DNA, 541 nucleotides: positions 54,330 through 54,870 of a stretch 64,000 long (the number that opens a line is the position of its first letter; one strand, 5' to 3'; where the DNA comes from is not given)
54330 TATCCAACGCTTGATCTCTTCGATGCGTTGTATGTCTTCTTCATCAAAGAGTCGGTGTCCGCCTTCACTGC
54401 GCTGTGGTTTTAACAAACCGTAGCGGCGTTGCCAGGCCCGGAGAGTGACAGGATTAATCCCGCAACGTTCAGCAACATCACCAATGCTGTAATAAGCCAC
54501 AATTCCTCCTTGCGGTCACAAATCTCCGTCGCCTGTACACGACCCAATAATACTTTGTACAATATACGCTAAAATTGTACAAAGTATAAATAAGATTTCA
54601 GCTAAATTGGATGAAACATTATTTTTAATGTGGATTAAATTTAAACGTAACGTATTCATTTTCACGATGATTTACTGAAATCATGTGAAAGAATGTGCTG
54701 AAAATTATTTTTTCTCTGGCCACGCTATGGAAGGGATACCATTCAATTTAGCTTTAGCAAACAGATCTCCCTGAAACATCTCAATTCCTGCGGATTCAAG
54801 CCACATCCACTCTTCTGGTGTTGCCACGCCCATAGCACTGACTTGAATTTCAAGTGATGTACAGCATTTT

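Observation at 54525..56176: Shared TGTACA-core palindromes upstream of bluR and in the ycgZ promoter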

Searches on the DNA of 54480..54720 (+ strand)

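Call 22: search_dna_similar(query=window:54480-54720:+, collection=ecoli_genomes, mode=near, rows=spread, max_rows=25)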
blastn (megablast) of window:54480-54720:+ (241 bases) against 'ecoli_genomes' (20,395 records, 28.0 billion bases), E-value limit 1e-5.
Records with a match: 4974; places in all: 4988; records where one place covers at least 80% of the query: 4938.
Genomes with a match: 4972 of 5426; with a place that covers at least 80% of the query: 4936. Places per genome that has any: lowest 1, median 1, highest 2. On chromosomes: 4976 places; on plasmids: 12.
Best place of each record, by identity: >=99% 2938; 95-99% 2001; 90-95% 35.
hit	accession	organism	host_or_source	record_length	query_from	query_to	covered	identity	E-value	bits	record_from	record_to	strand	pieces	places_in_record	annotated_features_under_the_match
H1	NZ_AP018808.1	Escherichia coli strain E2865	Bos taurus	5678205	1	241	100%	100.0%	3e-122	446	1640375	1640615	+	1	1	bluR: DNA-binding transcriptional repressor BluR | bluF: blue light-responsive regulator BluF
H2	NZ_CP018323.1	Escherichia coli strain KSC9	porcine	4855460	1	241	100%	100.0%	3e-122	446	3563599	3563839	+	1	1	bluR: DNA-binding transcriptional repressor BluR | bluF: blue light-responsive regulator BluF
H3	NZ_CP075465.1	Escherichia coli strain NT1N34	pig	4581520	1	241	100%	100.0%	3e-122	446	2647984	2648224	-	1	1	bluR: DNA-binding transcriptional repressor BluR | bluF: blue light-responsive regulator BluF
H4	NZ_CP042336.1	Escherichia coli strain GZ04-0086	Homo sapiens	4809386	1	241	100%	100.0%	3e-122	446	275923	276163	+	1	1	bluR: DNA-binding transcriptional repressor BluR | bluF: blue light-responsive regulator BluF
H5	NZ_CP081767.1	Escherichia coli strain 0H18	-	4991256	1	241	100%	100.0%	3e-122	446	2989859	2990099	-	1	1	bluR: DNA-binding transcriptional repressor BluR | bluF: blue light-responsive regulator BluF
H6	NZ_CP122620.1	Escherichia coli strain ETEC4090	Sus scrofa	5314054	1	241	100%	100.0%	3e-122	446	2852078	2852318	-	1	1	bluR: DNA-binding transcriptional repressor BluR | bluF: blue light-responsive regulator BluF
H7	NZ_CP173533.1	Escherichia coli strain 98208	Homo sapiens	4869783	1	241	100%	100.0%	3e-122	446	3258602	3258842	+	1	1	bluR: DNA-binding transcriptional repressor BluR | bluF: blue light-responsive regulator BluF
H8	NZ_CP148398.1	Escherichia coli strain Z1323HEC0009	Homo sapiens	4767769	1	241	100%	100.0%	3e-122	446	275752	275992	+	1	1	bluR: DNA-binding transcriptional repressor BluR | bluF: blue light-responsive regulator BluF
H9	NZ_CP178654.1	Escherichia coli strain VTB96926v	Chicken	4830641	1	241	100%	100.0%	3e-122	446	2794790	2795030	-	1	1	bluR: DNA-binding transcriptional repressor BluR | bluF: blue light-responsive regulator BluF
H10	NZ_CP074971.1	Escherichia coli strain 13081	Homo sapiens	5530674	1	241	100%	100.0%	3e-122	446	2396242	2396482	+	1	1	bluR: DNA-binding transcriptional repressor BluR | bluF: blue light-responsive regulator BluF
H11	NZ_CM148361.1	Escherichia coli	Homo sapiens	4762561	1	241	100%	100.0%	3e-122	446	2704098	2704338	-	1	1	bluR: DNA-binding transcriptional repressor BluR | bluF: blue light-responsive regulator BluF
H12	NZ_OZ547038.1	Escherichia coli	Homo sapiens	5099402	1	241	100%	100.0%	3e-122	446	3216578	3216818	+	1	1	bluR: DNA-binding transcriptional repressor BluR | bluF: blue light-responsive regulator BluF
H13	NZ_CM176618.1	Escherichia coli strain 2c3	Gallus gallus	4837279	1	241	100%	100.0%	3e-122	446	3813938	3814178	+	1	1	bluR: DNA-binding transcriptional repressor BluR | bluF: blue light-responsive regulator BluF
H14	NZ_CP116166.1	Escherichia coli strain DETEC-P169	ICU patient rectal swab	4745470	1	241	100%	99.6%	1e-120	440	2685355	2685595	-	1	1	bluR: DNA-binding transcriptional repressor BluR | bluF: blue light-responsive regulator BluF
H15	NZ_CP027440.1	Escherichia coli strain 2012C-4502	Homo sapiens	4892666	1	241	100%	98.3%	1e-115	424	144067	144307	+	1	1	bluR: DNA-binding transcriptional repressor BluR | bluF: blue light-responsive regulator BluF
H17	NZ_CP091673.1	Escherichia coli strain KKo009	river water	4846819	1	241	100%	97.5%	3e-112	412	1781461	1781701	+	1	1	bluR: DNA-binding transcriptional repressor BluR | bluF: blue light-responsive regulator BluF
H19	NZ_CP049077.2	Escherichia coli strain p11A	Homo sapiens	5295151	1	241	100%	95.9%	1e-105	390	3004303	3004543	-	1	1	bluR: DNA-binding transcriptional repressor BluR | bluF: blue light-responsive regulator BluF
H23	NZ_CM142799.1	Escherichia coli strain GPEC874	chicken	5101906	1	241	100%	95.5%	6e-104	385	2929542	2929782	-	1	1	bluR: DNA-binding transcriptional repressor BluR | bluF: blue light-responsive regulator BluF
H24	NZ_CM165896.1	Escherichia coli strain N31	Homo sapiens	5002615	1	241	100%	95.4%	6e-104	385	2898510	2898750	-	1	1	bluR: DNA-binding transcriptional repressor BluR | bluF: blue light-responsive regulator BluF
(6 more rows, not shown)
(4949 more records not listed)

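Call 38: get_annotated_region(hit=H24, flank=60)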
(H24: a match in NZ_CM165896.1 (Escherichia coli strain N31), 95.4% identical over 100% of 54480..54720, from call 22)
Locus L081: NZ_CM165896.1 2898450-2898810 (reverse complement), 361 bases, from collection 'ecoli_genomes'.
description: Escherichia coli strain N31 chromosome, whole genome shotgun sequence
organism: Escherichia coli strain N31 (NCBI taxid 562)
replicon: chromosome; assembly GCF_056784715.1
host: Homo sapiens; source: CSF; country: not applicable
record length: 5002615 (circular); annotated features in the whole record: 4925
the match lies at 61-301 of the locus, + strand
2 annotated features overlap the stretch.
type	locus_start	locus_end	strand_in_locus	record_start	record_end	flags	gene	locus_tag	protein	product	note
CDS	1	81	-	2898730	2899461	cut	bluR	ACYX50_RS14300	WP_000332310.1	DNA-binding transcriptional repressor BluR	-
CDS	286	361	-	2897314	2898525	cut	bluF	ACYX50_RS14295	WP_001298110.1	blue light-responsive regulator BluF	-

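Call 39: get_annotated_region(hit=H19, flank=60)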
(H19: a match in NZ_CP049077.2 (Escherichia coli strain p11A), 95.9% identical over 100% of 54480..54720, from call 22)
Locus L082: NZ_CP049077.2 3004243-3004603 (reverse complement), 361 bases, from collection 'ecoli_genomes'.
description: Escherichia coli strain p11A chromosome, complete genome
organism: Escherichia coli strain p11A (NCBI taxid 562)
replicon: chromosome; assembly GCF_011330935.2
host: Homo sapiens; source: blood; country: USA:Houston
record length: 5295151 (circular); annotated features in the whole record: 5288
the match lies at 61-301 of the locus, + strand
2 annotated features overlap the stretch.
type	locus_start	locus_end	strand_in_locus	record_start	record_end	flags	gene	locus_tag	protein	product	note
CDS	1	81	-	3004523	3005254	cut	bluR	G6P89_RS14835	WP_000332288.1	DNA-binding transcriptional repressor BluR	-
CDS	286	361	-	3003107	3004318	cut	bluF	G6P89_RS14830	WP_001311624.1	blue light-responsive regulator BluF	-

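Call 40: get_annotated_region(hit=H17, flank=60)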
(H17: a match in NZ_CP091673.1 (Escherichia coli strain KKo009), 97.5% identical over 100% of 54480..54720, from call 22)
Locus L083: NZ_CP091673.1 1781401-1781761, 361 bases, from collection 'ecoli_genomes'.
description: Escherichia coli strain KKo009 chromosome, complete genome
organism: Escherichia coli strain KKo009 (NCBI taxid 562)
replicon: chromosome; assembly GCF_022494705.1
host: -; source: river water; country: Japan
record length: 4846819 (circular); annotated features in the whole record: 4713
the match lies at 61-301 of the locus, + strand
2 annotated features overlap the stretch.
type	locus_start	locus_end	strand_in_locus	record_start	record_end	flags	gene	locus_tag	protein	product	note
CDS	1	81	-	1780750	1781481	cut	bluR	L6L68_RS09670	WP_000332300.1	DNA-binding transcriptional repressor BluR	-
CDS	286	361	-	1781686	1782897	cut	bluF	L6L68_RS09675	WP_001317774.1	blue light-responsive regulator BluF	-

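Call 41: get_annotated_region(hit=H15, flank=60)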
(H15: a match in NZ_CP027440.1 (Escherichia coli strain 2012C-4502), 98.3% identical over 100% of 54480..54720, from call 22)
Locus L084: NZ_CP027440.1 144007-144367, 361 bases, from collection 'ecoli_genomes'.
description: Escherichia coli strain 2012C-4502 chromosome, complete genome
organism: Escherichia coli strain 2012C-4502 (NCBI taxid 562)
replicon: chromosome; assembly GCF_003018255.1
host: Homo sapiens; source: stool; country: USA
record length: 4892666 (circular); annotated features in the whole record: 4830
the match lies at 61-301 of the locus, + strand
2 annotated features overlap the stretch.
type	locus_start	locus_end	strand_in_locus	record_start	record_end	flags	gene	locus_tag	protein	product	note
CDS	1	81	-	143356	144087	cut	bluR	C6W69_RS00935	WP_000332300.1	DNA-binding transcriptional repressor BluR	-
CDS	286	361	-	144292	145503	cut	bluF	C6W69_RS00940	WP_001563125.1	blue light-responsive regulator BluF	-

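Call 42: get_annotated_region(hit=H23, flank=60)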
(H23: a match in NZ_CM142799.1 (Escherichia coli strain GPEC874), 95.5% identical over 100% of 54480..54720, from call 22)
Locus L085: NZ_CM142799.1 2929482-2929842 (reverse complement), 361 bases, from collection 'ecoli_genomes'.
description: Escherichia coli strain GPEC874 chromosome, whole genome shotgun sequence
organism: Escherichia coli strain GPEC874 (NCBI taxid 562)
replicon: chromosome; assembly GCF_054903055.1
host: -; source: chicken; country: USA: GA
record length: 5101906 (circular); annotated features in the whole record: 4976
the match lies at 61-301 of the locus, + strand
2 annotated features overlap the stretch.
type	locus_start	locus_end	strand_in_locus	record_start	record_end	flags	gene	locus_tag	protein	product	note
CDS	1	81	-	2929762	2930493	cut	bluR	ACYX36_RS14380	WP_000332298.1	DNA-binding transcriptional repressor BluR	-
CDS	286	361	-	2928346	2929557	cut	bluF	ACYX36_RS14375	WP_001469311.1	blue light-responsive regulator BluF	-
